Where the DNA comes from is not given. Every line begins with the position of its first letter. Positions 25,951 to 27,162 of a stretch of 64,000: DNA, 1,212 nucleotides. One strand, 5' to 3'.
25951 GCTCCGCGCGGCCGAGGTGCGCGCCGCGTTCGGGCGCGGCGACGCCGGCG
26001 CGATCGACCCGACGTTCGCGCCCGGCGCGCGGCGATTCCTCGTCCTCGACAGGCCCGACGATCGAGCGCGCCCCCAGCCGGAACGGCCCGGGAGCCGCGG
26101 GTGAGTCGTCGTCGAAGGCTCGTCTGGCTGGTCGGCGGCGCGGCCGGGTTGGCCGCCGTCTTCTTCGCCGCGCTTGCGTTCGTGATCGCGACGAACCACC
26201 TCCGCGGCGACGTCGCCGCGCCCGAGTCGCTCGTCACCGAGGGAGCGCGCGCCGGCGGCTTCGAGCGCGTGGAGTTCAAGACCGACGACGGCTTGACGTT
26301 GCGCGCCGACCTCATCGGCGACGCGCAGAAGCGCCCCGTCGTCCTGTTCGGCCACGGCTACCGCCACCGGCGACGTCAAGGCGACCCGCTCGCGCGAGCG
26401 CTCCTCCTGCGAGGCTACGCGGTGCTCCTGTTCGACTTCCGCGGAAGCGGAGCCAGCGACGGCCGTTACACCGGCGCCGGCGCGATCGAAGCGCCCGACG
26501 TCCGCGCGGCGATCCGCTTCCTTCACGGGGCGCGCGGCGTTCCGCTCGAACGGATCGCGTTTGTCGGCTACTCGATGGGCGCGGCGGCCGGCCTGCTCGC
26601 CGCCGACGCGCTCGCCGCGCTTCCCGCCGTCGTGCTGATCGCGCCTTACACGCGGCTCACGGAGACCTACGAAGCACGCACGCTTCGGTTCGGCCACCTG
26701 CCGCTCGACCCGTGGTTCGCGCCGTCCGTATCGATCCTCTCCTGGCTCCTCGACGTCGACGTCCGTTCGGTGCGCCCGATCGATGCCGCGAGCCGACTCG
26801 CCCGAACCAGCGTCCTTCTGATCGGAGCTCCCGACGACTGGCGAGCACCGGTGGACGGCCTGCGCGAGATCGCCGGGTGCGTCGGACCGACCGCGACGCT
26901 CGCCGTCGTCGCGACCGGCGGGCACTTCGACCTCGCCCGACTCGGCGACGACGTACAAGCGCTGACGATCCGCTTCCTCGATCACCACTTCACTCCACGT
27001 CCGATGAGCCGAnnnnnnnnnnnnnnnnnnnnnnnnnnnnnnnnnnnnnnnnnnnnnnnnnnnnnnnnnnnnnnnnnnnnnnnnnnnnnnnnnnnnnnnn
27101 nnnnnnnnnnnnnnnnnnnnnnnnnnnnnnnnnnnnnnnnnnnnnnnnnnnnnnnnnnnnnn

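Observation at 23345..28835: Translationally coupled four-gene operon: CarboxypepD_reg-repeat anchor protein, M50 site-2-protease-like, alpha/beta hydrolase, heptaheme cytochrome c with TPR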

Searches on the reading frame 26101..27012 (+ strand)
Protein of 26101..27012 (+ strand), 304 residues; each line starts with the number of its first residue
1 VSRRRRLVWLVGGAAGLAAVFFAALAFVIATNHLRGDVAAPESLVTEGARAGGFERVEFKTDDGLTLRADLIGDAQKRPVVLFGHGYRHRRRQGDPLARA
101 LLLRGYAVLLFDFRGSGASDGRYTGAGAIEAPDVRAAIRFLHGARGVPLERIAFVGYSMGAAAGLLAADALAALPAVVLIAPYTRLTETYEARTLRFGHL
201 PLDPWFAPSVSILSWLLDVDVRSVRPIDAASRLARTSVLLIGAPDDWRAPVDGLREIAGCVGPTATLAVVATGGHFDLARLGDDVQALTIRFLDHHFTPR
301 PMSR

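Call 8: search_protein_families(library=pfam, proteins=[window:26101-27012:+], max_evalue=0.01)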
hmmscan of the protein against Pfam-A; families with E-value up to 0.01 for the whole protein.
window:26101-27012:+ (304 aa): 6 families
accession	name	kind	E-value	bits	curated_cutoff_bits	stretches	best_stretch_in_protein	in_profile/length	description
PF12146.15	Hydrolase_4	-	2.9e-12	46.8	27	1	76-211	2-138/239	Serine aminopeptidase, S33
PF02129.25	Peptidase_S15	-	6.5e-11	42.9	23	1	66-188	4-134/262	X-Pro dipeptidyl-peptidase (S15 family)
PF00561.26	Abhydrolase_1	-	1.1e-09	38.7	25.8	1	79-207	1-124/245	alpha/beta hydrolase fold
PF12697.13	Abhydrolase_6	-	7e-07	30.6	26.3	1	81-264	1-157/217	Alpha/beta hydrolase family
PF03583.20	LIP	-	0.00036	20.4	23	1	99-170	20-91/286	Secretory lipase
PF00326.27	Peptidase_S9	-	0.0052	16.7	22.6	1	102-199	10-114/213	Prolyl oligopeptidase family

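Call 9: search_protein_families(library=ncbifam, proteins=[window:26101-27012:+], max_evalue=0.01)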
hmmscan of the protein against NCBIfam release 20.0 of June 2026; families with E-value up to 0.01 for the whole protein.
window:26101-27012:+ (304 aa): 9 families
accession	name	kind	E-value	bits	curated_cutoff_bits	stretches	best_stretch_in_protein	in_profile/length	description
TIGR03100.1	hydr1_PEP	hypoth_equivalog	9.3e-11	41.5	168.45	1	92-196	44-146/274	hydrolase 1, exosortase A system-associated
TIGR00976.1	CocE_NonD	subfamily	2.4e-10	40.1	66.3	1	62-230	4-167/550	CocE/NonD family hydrolase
NF047920.1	lactonase_UilS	equivalog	1.1e-09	38.5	400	1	61-178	7-126/285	UilS family quorum-quenching N-acyl-homoserine lactonase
NF051488.1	bifunc_PcaDC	exception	7e-07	28.7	390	1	75-187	10-116/375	bifunctional 3-oxoadipate enol-lactonase/4-carboxymuconolactone decarboxylase PcaDC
TIGR02427.1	protocat_pcaD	equivalog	7.5e-06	25.5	255.85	0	101-185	35-115/251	3-oxoadipate enol-lactonase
TIGR03611.1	RutD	equivalog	1.6e-05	24.4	238.5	0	101-186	35-117/258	pyrimidine utilization protein D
NF004514.1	PRK05855.1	equivalog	0.00018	20.2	455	1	60-120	5-63/578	SDR family oxidoreductase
TIGR03101.1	hydr2_PEP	hypoth_equivalog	0.00038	20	202.75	1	91-183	42-133/266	hydrolase 2, exosortase A system-associated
NF058544.1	IVPilMotSglTMyx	equivalog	0.004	17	300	1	99-183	57-138/210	type IV pili motility protein SglT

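Call 27: find_related_loci(query=A2, collection=metagenome_contigs, flank=8000)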
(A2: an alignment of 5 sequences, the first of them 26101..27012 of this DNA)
Query A2 (304 aa) in metagenome_contigs; peptide patterns used: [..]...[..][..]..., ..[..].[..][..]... (x = any residue, [..] = any of these).
600 stretches matched a pattern (row limit reached: there are more); 415 encode a relative of the query (tblastn E <= 1e-3); the best 80 are kept; 80 distinct loci.
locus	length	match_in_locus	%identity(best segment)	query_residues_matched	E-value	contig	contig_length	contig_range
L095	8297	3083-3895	55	27-297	1e-85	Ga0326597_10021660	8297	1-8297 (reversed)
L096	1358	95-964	51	7-300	9e-85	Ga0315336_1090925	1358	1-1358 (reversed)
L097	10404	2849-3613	29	54-300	3e-29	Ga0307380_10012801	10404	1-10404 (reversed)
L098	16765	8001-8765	29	54-300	2e-28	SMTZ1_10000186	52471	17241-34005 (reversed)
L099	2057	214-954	30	54-296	3e-26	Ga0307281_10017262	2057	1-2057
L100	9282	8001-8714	31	57-297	6e-26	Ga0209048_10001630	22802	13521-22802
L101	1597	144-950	33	2-280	9e-26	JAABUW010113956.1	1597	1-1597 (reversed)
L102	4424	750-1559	29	1-281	3e-25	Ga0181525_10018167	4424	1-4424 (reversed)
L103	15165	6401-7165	30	20-275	4e-25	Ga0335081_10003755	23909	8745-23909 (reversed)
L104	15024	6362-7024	36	57-281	4e-24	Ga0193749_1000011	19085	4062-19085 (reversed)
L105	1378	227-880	33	57-278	2e-24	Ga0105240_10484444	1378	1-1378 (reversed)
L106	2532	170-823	33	57-278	4e-24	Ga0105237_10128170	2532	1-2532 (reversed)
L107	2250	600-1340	32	51-300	9e-24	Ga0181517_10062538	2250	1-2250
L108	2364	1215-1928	30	57-297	9e-24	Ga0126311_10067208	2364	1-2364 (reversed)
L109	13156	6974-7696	35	57-300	1e-23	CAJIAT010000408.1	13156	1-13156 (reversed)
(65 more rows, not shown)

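Call 39: search_solved_structures(query=A2, max_evalue=0.001)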
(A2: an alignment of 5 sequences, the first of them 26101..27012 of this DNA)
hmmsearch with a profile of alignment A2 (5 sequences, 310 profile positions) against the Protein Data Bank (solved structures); distinct sequences matched with E-value up to 0.001: 75 (the best 60 are shown).
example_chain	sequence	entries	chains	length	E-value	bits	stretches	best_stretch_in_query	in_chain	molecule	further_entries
7qjm_A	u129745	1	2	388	1.3e-23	86.7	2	49-190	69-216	alpha/beta-hydrolase (202)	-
9pjb_A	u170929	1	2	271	2.1e-20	76.2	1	78-302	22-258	MHETase MHT043-5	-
9w30_A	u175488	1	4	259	6.3e-19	71.3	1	73-284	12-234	Alpha/beta superfamily hydrolase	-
5g59_A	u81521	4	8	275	1.1e-18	70.5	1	63-254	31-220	ESTERASE | Uncharacterized protein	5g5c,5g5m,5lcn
7wwh_A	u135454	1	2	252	1.5e-16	63.6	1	84-301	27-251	Alpha/beta hydrolase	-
6lzh_A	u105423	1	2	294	1.6e-16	63.4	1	63-201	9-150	GrgF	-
8b4u_A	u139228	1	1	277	9.5e-16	60.9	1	77-301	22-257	Alpha/beta hydrolase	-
5cml_A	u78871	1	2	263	4e-15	58.9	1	63-284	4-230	OsmC family protein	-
9pic_A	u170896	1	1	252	9.5e-15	57.6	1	85-191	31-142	Alpha/beta fold hydrolase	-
9pir_A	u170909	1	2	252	1e-14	57.5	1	85-191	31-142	Alpha/beta fold hydrolase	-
9pid_A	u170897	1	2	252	1.9e-14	56.6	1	85-192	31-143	Alpha/beta fold hydrolase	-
7q4h_A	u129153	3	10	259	2.3e-13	53.1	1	71-195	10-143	Hydrolase_4 domain-containing protein | Serine aminopeptidase S33 domain-containing protein | Prolyl oligopeptidase family protein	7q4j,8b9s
9h0z_A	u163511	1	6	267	1.2e-12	50.7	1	72-197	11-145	Serine aminopeptidase S33 domain-containing protein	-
3pf8_A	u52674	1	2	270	4.6e-12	48.8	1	70-301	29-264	Cinnamoyl esterase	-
7xrh_A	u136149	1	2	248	1.6e-11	47.1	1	70-301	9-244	Cinnamoyl esterase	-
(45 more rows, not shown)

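Call 88: search_protein_families(library=padloc, proteins=[window:26101-27012:+], max_evalue=0.001)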
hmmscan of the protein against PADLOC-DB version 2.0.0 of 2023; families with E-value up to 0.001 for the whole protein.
window:26101-27012:+ (304 aa): 0 families
